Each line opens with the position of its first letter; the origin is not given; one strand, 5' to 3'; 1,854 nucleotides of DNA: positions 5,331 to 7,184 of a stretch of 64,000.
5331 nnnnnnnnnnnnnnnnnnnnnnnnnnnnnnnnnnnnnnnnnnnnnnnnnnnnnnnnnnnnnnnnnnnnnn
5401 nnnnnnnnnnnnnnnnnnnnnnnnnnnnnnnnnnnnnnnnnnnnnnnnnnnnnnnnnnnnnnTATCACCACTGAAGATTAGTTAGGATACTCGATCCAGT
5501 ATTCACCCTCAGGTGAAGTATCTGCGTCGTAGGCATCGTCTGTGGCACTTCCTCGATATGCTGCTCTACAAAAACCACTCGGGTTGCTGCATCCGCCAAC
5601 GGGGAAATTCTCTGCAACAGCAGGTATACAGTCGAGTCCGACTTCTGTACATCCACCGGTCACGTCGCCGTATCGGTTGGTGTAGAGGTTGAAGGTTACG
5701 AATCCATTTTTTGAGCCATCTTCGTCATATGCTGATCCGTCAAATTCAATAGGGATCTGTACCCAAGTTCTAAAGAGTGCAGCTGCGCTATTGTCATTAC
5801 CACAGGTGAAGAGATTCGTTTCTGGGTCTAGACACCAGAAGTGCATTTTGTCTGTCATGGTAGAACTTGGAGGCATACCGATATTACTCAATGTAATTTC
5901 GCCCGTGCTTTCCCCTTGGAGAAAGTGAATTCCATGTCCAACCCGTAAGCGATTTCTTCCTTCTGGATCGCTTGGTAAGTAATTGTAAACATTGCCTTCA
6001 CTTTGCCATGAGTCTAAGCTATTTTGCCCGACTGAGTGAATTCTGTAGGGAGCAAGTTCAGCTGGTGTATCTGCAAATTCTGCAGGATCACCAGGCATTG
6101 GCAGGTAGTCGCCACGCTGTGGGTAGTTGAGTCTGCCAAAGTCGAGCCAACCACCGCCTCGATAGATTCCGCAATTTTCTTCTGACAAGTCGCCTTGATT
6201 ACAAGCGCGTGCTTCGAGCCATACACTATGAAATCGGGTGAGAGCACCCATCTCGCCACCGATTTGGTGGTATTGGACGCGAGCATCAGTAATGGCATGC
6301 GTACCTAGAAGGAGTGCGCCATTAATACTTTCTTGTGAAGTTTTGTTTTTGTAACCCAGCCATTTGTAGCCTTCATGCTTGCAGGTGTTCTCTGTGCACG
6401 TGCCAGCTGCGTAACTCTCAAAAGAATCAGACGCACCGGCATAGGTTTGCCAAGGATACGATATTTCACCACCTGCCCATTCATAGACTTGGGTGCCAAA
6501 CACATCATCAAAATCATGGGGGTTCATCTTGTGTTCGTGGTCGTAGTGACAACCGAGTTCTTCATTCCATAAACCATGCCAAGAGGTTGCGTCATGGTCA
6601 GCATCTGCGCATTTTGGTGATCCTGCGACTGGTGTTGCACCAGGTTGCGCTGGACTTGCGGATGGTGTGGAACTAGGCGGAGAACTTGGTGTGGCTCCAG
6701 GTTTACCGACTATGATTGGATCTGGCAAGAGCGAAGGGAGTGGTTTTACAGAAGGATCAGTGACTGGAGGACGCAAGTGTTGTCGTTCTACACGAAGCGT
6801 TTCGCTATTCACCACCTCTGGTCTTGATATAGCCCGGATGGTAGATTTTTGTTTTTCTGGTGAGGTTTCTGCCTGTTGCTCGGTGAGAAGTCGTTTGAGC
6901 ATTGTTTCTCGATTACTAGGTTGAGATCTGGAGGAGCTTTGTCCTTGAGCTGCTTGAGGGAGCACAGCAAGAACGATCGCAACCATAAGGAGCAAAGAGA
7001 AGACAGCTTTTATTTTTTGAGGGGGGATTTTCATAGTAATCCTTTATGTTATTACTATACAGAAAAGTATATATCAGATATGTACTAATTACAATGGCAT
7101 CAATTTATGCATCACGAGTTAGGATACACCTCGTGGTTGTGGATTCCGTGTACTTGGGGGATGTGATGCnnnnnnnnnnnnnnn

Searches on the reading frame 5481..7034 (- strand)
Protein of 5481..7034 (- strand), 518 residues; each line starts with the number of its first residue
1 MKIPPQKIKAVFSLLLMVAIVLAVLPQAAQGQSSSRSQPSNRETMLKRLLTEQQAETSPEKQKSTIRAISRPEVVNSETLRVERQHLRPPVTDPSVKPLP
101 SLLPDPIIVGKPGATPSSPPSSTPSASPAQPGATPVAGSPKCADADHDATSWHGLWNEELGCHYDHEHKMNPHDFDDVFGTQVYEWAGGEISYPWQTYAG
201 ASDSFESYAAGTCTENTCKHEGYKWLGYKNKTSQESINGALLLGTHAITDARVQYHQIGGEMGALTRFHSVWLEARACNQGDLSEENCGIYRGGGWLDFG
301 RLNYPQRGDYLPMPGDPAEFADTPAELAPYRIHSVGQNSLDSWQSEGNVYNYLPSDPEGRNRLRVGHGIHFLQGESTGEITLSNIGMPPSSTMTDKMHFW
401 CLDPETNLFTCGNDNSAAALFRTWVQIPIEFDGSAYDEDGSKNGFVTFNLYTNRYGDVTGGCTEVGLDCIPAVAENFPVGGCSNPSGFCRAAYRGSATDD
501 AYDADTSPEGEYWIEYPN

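Call 3: search_protein_families(library=pfam, proteins=[window:5481-7034:-], max_evalue=1)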
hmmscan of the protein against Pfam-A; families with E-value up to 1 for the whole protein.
window:5481-7034:- (518 aa): 1 family
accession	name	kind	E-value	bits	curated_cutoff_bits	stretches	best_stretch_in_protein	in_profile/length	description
PF15345.11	TMEM51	-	0.027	14.7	25.5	1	14-102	73-154/237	Transmembrane protein 51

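Call 4: search_protein_families(library=ncbifam, proteins=[window:5481-7034:-], max_evalue=1)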
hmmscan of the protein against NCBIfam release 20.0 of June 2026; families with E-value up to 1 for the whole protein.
window:5481-7034:- (518 aa): 0 families
